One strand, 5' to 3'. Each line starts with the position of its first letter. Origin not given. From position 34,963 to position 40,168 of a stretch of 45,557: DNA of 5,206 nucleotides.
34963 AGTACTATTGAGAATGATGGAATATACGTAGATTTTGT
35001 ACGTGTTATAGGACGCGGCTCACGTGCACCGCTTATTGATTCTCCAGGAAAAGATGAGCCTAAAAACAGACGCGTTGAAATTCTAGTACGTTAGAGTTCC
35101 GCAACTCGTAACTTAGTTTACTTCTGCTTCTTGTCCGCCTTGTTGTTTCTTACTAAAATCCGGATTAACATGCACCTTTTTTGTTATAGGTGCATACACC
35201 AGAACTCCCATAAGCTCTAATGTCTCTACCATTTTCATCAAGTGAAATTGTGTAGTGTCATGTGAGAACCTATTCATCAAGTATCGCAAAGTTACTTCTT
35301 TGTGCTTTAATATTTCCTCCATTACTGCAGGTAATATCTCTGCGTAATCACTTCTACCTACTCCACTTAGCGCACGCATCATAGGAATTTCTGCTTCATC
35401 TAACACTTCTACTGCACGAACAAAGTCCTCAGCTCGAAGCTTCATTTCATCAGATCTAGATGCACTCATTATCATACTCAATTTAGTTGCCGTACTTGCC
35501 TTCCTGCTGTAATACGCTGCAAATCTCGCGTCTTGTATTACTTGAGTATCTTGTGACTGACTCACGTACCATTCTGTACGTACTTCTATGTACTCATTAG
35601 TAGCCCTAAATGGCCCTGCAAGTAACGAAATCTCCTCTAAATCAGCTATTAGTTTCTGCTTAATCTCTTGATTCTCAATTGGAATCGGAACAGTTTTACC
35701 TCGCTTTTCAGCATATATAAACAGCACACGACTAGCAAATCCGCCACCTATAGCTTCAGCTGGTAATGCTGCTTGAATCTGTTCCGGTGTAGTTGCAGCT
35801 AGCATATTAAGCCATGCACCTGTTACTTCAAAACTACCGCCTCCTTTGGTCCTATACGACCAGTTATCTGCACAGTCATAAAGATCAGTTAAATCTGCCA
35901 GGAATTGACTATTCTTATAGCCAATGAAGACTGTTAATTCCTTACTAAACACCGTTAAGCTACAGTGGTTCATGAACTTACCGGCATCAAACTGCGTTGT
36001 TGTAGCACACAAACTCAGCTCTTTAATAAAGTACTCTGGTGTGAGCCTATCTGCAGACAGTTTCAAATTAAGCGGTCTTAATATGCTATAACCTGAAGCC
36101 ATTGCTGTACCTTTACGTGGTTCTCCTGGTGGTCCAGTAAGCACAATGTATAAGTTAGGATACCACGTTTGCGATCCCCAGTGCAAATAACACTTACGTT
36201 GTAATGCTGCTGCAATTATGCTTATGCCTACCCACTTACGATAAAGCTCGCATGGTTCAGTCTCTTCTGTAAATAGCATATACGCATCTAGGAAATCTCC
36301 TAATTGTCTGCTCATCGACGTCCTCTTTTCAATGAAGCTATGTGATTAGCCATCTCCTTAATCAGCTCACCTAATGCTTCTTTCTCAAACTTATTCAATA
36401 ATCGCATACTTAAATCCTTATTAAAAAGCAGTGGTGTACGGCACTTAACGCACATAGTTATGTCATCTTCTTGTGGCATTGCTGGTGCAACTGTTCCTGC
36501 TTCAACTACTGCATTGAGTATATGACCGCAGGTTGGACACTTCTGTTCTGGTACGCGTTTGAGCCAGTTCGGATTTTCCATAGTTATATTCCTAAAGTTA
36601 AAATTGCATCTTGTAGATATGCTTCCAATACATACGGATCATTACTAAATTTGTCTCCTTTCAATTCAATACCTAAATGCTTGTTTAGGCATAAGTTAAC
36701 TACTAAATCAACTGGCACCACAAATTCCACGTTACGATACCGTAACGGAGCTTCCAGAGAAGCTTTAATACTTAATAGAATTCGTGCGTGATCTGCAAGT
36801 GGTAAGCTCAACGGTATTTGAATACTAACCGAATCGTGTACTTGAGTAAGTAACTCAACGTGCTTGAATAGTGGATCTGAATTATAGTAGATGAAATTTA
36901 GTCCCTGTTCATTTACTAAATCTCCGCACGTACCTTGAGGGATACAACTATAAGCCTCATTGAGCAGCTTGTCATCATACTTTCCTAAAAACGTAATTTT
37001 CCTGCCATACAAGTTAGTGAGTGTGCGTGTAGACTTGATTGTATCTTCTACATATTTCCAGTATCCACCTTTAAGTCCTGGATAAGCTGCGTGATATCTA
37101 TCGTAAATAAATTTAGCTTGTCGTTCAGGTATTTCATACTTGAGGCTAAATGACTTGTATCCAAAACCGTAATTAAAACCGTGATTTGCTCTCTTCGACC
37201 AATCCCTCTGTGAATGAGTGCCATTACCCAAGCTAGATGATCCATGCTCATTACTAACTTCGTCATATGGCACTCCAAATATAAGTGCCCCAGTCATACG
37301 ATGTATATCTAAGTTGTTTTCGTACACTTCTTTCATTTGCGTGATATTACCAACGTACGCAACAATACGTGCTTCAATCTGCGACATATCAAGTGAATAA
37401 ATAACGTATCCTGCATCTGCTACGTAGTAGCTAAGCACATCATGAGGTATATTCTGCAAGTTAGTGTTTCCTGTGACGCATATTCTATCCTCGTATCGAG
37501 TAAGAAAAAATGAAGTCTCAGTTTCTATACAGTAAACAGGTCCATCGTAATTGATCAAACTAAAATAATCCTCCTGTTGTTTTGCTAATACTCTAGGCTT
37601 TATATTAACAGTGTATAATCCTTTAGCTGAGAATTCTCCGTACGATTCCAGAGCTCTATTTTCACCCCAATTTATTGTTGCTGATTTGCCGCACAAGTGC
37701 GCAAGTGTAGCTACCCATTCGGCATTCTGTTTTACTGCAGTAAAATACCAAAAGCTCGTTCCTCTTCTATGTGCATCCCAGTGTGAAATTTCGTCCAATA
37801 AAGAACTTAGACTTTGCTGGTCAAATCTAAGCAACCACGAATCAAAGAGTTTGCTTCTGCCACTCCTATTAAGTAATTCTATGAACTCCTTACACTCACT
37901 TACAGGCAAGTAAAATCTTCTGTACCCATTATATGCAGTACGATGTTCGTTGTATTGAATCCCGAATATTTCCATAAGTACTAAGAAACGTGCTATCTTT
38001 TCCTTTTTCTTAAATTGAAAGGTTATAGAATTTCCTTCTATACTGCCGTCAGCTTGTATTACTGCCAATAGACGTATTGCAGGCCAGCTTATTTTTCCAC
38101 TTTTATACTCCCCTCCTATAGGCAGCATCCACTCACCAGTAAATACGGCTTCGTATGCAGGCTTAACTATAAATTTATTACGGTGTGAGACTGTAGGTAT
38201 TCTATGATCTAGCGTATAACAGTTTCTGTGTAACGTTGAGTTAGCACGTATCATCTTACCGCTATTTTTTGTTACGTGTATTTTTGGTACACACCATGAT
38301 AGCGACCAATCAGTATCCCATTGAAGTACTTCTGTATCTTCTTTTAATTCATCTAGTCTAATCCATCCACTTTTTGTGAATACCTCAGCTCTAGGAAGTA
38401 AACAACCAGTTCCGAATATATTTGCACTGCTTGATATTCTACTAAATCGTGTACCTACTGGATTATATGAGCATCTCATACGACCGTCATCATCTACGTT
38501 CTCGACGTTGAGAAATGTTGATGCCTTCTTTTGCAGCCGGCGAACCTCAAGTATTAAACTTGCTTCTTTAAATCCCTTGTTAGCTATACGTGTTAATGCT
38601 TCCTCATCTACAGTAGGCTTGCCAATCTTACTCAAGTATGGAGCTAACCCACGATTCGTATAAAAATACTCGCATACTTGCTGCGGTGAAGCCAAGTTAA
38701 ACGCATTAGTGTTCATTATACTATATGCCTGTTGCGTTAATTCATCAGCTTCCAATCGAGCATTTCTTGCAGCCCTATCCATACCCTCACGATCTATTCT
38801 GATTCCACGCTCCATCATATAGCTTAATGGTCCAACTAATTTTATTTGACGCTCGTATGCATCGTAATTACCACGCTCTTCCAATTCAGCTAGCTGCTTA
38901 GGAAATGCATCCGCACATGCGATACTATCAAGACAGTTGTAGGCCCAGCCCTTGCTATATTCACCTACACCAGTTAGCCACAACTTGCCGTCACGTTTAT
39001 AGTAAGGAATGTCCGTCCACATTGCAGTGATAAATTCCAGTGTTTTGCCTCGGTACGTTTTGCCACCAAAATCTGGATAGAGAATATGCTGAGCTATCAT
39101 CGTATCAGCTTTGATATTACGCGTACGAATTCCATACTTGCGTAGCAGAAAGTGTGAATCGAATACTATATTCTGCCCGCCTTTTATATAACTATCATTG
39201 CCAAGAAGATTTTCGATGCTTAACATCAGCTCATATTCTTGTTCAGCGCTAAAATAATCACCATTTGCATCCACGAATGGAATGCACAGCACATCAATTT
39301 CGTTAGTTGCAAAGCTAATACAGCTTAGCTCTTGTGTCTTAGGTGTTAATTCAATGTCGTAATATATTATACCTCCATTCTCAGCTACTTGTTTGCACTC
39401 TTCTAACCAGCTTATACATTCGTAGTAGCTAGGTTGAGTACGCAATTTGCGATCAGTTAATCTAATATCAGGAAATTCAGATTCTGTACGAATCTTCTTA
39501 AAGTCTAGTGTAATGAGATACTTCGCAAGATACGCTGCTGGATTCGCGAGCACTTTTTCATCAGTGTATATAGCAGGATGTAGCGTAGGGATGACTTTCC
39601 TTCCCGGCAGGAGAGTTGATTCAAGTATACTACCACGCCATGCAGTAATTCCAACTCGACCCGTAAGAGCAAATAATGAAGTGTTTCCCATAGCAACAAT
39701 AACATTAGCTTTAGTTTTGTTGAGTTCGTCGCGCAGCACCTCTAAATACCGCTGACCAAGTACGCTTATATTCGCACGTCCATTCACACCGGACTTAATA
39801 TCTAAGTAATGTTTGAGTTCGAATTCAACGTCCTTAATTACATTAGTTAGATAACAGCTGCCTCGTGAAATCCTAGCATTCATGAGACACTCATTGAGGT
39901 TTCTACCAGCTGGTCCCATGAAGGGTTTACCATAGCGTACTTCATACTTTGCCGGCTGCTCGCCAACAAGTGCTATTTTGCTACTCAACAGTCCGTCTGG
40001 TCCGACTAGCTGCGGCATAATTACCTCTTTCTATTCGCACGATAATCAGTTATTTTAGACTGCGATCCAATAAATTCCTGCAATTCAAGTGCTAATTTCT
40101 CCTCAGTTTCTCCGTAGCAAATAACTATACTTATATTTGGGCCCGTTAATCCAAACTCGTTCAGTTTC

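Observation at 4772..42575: Six-copy family of structured intergenic elements: covarying closing helix plus a hairpin with TTGACA in both arms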

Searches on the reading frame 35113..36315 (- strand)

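Call 22: search_protein_families(library=phrogs, proteins=[window:35113-36315:-], max_evalue=0.00001)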
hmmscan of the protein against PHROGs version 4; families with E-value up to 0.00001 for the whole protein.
window:35113-36315:- (400 aa): 1 family
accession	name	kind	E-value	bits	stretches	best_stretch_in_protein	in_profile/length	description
phrog_14296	-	DNA, RNA and nucleotide metabolism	1.5e-64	219.6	1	6-359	2-364/417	DNA primase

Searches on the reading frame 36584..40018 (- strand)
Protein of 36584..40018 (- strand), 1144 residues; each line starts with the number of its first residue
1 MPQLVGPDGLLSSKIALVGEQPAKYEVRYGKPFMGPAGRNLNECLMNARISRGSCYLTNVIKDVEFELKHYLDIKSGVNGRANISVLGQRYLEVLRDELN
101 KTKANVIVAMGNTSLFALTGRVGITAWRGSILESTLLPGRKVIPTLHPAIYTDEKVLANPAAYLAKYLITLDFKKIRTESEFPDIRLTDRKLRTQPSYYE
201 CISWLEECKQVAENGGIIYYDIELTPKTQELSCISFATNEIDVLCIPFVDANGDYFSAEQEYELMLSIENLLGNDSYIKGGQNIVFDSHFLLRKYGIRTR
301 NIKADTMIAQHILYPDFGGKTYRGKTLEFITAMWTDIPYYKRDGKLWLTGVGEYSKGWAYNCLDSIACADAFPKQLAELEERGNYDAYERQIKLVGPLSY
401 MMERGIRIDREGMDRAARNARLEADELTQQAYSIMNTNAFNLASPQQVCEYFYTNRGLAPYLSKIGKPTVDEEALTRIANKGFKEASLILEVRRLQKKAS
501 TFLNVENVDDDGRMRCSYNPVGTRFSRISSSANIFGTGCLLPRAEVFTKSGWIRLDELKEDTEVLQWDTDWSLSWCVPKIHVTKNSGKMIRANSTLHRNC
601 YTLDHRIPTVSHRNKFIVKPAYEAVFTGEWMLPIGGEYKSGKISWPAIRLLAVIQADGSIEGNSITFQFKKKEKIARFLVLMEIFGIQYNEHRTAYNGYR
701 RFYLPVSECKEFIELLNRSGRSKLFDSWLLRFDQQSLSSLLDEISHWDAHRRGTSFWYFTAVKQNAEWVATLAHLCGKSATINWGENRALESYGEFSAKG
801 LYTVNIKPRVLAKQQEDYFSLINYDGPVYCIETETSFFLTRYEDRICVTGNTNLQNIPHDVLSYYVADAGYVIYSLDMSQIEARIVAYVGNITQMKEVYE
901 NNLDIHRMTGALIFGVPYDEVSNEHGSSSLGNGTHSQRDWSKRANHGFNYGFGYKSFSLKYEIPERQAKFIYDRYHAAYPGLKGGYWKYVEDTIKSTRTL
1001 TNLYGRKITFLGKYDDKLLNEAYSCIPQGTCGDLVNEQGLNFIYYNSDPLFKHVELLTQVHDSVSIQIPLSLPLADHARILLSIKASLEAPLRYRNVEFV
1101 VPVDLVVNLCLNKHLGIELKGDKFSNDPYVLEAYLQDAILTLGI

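Call 22: search_protein_families(library=phrogs, proteins=[window:36584-40018:-], max_evalue=0.00001)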
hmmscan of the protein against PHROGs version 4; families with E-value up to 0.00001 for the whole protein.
window:36584-40018:- (1144 aa): 5 families
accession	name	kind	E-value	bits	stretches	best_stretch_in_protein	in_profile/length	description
phrog_17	-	DNA, RNA and nucleotide metabolism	4.7e-80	271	2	13-532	480-979/1445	DNA polymerase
phrog_2573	-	DNA, RNA and nucleotide metabolism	1.8e-16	61.2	1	870-1120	16-281/336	DNA polymerase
phrog_10285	-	DNA, RNA and nucleotide metabolism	1.7e-11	44.8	1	852-999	30-177/321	DNA polymerase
phrog_12241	-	DNA, RNA and nucleotide metabolism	1.8e-06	28.2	0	432-532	383-487/502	DNA polymerase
phrog_12229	-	DNA, RNA and nucleotide metabolism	3.1e-06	26.9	1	649-845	280-465/577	ribonucleotide reductase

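Call 36: search_dna_similar(query=window:36584-40018:-, collection=phages, mode=protein, max_rows=15)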
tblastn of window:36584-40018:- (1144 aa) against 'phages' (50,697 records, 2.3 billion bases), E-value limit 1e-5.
Records with a match: 593; places in all: 598; records where one place covers at least 80% of the query: 0.
Best place of each record, by identity: <60% 593.
By first word of the organism name: Microbacterium 97; Vibrio 83; Listeria 50; Staphylococcus 43; Bacillus 40; Gordonia 38; Clostridium 33; Pseudomonas 29; Bacteriophage 24; Mycobacterium 21; and 41 more.
By host as written in the record: - 123; Microbacterium foliorum NRRL B-24224 54; Listeria monocytogenes 41; Microbacterium foliorum NRRL B-24224 SEA 32; Clostridium sporogenes ATCC-15579 29; Gordonia rubripertincta NRRL B-16540 25; Staphylococcus aureus 16; Mycobacterium smegmatis mc2 155 14; and 125 more.
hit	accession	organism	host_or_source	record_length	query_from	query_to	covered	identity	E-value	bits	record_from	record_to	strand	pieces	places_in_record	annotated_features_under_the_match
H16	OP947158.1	Desulfofustis phage LS06-2018-MD01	-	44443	4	1143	72%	39.9%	2e-90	603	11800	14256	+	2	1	DNA polymerase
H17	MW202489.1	Bacteriophage sp.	Manatee Spring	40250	7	1103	71%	27.8%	1e-57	307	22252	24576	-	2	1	DNA polymerase | hypothetical protein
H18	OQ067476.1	Caulobacter phage Kuura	Caulobacter sp.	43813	14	1069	67%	27.5%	1e-24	258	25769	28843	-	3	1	DNA polymerase | hypothetical protein (x3)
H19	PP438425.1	Microcystis phage Mel-JY34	Microcystis elabens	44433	7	1069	65%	27.4%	8e-49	266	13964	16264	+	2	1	DNA polymerase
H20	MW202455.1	Caudoviricetes sp.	Manatee Spring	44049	2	1109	67%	25.2%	1e-18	168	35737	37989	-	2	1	DNA polymerase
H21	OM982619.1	Pseudomonas phage Almagne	Pseudomonas syringae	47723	3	1111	67%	25.2%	5e-11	145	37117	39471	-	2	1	DNA polymerase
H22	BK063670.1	Caudoviricetes sp. vir526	Methanomicrobiales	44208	1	1111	60%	25.8%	4e-19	166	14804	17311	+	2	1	DNA polymerase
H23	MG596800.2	Pseudomonas phage PMBT14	Pseudomonas fluorescens ATCC 13525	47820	3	1111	59%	25.7%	4e-11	146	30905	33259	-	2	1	DNA polymerase I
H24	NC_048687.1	Pseudomonas phage PMBT14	Pseudomonas fluorescens ATCC 13525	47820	3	1111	59%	25.7%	4e-11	146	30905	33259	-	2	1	DNA polymerase I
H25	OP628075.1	Lysinibacillus phage vB_LfM_LysYB1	Lysinibacillus fusiformis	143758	9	1006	58%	24.8%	2e-11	133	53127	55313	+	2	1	DNA polymerase family A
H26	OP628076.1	Lysinibacillus phage vB_LfM_LysYB2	Lysinibacillus fusiformis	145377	9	1006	58%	24.8%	2e-11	133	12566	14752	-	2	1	DNA polymerase family A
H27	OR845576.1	Escherichia phage ECO95 1-6-1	Escherichia coli O157:H7 ATCC 43895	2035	203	1068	50%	27.6%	2e-13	155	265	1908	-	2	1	record has no annotation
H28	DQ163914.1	Pseudomonas phage 119X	-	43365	80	1091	62%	21.8%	4e-6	114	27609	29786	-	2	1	record has no annotation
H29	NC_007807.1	Pseudomonas phage 119X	Pseudomonas aeruginosa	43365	80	1091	62%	21.8%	4e-6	114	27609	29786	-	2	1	119X_gp31: DNA polymerase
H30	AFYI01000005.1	Salmonella enterica subsp. enterica serovar Infantis str. ...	Homo sapiens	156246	203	1008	44%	28.6%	4e-13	156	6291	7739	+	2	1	DNA-directed DNA polymerase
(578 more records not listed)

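Call 52: find_related_loci(query=window:36584-40018:-, collection=viral_contigs, flank=10000)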
Query window:36584-40018:- (1144 aa) in viral_contigs; peptide patterns used: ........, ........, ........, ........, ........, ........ (x = any residue, [..] = any of these).
19 stretches matched a pattern; 16 encode a relative of the query (tblastn E <= 1e-3); 16 distinct loci.
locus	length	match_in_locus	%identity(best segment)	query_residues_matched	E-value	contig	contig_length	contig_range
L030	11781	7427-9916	85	1-1144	0e+0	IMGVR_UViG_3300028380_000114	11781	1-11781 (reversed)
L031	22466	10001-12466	81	1-1139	0e+0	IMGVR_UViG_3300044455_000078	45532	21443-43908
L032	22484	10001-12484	77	1-1144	0e+0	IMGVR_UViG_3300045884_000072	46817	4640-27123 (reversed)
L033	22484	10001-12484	77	1-1144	0e+0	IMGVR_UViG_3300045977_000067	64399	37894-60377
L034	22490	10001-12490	85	1-1144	0e+0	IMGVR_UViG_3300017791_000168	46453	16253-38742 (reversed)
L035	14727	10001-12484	77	1-1144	0e+0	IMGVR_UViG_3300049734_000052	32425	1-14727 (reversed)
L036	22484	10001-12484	77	1-1144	0e+0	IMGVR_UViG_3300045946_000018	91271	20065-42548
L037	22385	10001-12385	53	1-1113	5e-177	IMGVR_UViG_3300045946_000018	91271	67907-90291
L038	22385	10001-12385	53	1-1113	5e-177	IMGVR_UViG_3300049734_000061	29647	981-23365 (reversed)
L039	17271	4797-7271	55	5-1142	0e+0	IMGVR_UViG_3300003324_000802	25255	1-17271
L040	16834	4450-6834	53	1-1113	5e-177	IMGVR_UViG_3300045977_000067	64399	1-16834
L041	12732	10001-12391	47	5-1118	7e-142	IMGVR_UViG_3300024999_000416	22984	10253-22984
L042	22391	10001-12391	47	5-1118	9e-142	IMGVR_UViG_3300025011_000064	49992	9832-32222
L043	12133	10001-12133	46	5-1039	2e-140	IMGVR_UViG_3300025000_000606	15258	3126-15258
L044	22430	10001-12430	43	5-1124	3e-129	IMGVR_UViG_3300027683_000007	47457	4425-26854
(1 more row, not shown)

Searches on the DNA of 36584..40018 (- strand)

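Call 83: search_rna_families(sources=[L031, L010, L034, L012, L032], threshold=gathering)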
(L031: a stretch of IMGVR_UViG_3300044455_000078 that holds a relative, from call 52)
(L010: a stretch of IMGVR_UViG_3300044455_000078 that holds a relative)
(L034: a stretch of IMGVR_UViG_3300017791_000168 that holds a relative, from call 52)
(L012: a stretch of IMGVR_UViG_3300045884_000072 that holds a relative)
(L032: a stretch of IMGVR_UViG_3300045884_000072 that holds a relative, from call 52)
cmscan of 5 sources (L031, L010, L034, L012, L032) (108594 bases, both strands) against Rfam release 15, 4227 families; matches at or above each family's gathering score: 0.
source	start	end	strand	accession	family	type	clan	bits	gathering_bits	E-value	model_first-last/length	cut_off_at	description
